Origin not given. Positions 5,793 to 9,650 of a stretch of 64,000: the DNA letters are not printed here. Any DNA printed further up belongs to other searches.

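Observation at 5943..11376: SiaABCD-like Thr-phospho partner switch to c-di-GMP, rewired to a periplasmic double-propeller/Y_Y_Y sensor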

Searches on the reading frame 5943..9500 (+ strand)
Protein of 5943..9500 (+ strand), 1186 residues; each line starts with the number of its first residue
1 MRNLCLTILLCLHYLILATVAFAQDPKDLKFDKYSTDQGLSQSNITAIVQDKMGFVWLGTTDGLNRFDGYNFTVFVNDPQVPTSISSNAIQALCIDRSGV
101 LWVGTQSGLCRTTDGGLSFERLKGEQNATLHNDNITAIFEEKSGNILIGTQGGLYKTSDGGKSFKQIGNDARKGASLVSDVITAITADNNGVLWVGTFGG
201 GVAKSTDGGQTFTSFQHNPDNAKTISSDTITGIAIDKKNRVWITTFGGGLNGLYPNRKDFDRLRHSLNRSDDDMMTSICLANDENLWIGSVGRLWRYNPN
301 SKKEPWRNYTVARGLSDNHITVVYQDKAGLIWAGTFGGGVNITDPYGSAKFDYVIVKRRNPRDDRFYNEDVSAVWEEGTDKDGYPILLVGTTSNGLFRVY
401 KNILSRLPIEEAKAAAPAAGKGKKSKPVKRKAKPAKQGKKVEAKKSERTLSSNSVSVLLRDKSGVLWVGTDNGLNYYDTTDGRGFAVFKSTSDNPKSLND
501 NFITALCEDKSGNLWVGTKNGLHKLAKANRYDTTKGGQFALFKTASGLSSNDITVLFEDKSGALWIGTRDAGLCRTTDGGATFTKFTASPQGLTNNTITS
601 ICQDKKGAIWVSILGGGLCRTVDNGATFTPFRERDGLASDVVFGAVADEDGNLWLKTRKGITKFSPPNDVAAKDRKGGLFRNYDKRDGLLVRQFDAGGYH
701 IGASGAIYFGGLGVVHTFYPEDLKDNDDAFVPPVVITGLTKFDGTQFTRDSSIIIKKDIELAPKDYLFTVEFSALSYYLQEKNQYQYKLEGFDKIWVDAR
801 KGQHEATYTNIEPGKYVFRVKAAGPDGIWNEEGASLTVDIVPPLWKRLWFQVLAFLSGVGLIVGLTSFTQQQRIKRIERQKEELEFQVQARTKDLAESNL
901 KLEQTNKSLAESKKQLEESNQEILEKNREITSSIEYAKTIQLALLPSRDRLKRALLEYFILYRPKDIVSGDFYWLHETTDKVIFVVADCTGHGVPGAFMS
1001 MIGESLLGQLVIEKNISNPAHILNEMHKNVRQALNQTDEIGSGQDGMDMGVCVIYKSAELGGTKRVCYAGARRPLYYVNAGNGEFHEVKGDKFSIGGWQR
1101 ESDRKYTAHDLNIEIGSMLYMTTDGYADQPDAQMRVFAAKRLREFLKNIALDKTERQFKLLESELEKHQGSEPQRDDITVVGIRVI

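Call 3: search_protein_families(library=pfam, proteins=[window:5943-9500:+], max_evalue=0.01)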
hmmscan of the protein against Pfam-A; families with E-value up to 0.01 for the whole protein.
window:5943-9500:+ (1186 aa): 8 families
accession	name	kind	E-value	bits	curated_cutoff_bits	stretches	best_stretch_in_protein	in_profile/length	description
PF07494.17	Reg_prop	-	2e-57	184.1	20.4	8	497-520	1-24/24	Two component regulator propeller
PF07228.17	SpoIIE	-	1.4e-19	71.3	25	1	980-1185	3-191/192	Stage II sporulation protein E (SpoIIE)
PF07495.19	Y_Y_Y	-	5.2e-19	68.4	26.6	1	776-840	1-64/65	Y_Y_Y domain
PF23748.1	Beta-prop_LRRK2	-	3.2e-09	36.7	26.9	0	83-108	269-294/359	LRRK2 beta propeller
PF15902.12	Sortilin-Vps10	-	3e-08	33.3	33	1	109-223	3-120/446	Sortilin, neurotensin receptor 3,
PF08450.18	SGL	-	3.3e-07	30.6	26.3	1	464-581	4-116/246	SMP-30/Gluconolactonase/LRE-like region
PF14870.12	PSII_BNR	-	3.7e-07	30.1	27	1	103-327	78-287/303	Photosynthesis system II assembly factor YCF48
PF02012.26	BNR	-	0.0057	16.9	27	0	205-213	3-11/12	BNR/Asp-box repeat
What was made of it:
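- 5943..9503 (+): Gene 1: membrane-anchored sensor Ser/Thr phosphatase (1186 aa), the SiaA-like output half fused to an HTCS-type periplasmic sensor. Pfam Reg_prop, Y_Y_Y and SpoIIE hits in call 3.
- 6030..7142 (+): First beta-propeller block (about aa 30-400). Reg_prop repeats in call 3.
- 8268..8462 (+): Y_Y_Y (Ig-like) domain, aa 776-840. Pfam PF07495, 68.4 bits, profile positions 1-64 of 65 (call 3).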

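Call 4: search_protein_families(library=ncbifam, proteins=[window:5943-9500:+], max_evalue=0.01)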
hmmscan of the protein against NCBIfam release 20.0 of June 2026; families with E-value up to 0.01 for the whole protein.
window:5943-9500:+ (1186 aa): 5 families
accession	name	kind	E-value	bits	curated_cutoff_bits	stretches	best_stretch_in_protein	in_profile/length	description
NF038263.1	prot_phos_SiaA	equivalog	2.4e-60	204.8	700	1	912-1185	393-657/658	biofilm regulation protein phosphatase SiaA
NF052228.1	T9SS_PorZ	equivalog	3.2e-30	105.2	260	3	433-609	460-648/757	type IX secretion system anionic LPS delivery protein PorZ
NF045728.1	glycosyl_F510_1955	equivalog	1e-16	61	175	3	151-245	114-204/246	F510_1955 family glycosylhydrolase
NF010237.0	PRK13684.1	equivalog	4.7e-08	32.4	326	1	95-338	54-280/334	photosynthesis system II assembly factor Ycf48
NF045505.1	RR_RssB_Pseudo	equivalog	0.0054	15.8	700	1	894-1013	121-235/394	two-component system response regulator RssB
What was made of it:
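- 5943..9503 (+): The NCBIfam SiaA model matches only aa 912-1185 (E 2e-60, 204.8 bits against the 700-bit equivalog cutoff; call 4).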

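Call 7: search_solved_structures(query=window:5943-9500:+, max_evalue=0.001, show_alignments=0)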
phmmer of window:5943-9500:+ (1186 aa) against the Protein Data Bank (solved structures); distinct sequences matched with E-value up to 0.001: 11.
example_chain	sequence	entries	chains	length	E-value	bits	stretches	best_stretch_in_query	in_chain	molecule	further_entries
4a2l_A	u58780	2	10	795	2.1e-89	303.8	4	494-847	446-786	TWO-COMPONENT SYSTEM SENSOR HISTIDINE KINASE/RESPONSE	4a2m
3v9f_A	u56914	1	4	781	7.3e-69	235.8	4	437-845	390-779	Two-component system sensor histidine kinase/response regulator, hybrid (One-component sys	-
6k4e_A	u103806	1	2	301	3.5e-38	134.2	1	907-1184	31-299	Putative serine phosphatase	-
3ott_A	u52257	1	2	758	1.4e-34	122.2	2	449-844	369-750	Two-component system sensor histidine kinase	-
3va6_A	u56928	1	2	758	1.4e-34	122.2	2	449-844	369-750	Two-component system sensor histidine kinase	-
2cn2_A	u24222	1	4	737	7.1e-06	27.2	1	70-203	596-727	BETA-1,4-XYLOGLUCAN HYDROLASE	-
2cn3_A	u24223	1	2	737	7.2e-06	27.2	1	70-203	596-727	BETA-1,4-XYLOGLUCAN HYDROLASE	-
1sqj_A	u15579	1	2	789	3.6e-05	24.9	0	558-633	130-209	oligoxyloglucan reducing-end-specific cellobiohydrolase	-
2ebs_A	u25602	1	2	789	4.1e-05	24.7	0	558-633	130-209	Oligoxyloglucan reducing end-specific cellobiohydrolase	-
5m11_A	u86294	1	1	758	0.00021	22.3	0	144-251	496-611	Immunoreactive 84kD antigen PG93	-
7kn8_A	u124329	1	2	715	0.00034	21.6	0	66-224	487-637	Cellulase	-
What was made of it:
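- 7305..8252 (+): Second beta-propeller block (about aa 455-770). The best PDB alignment is aa 494-847 to BT4663 sensor chain residues 446-786 (call 7).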
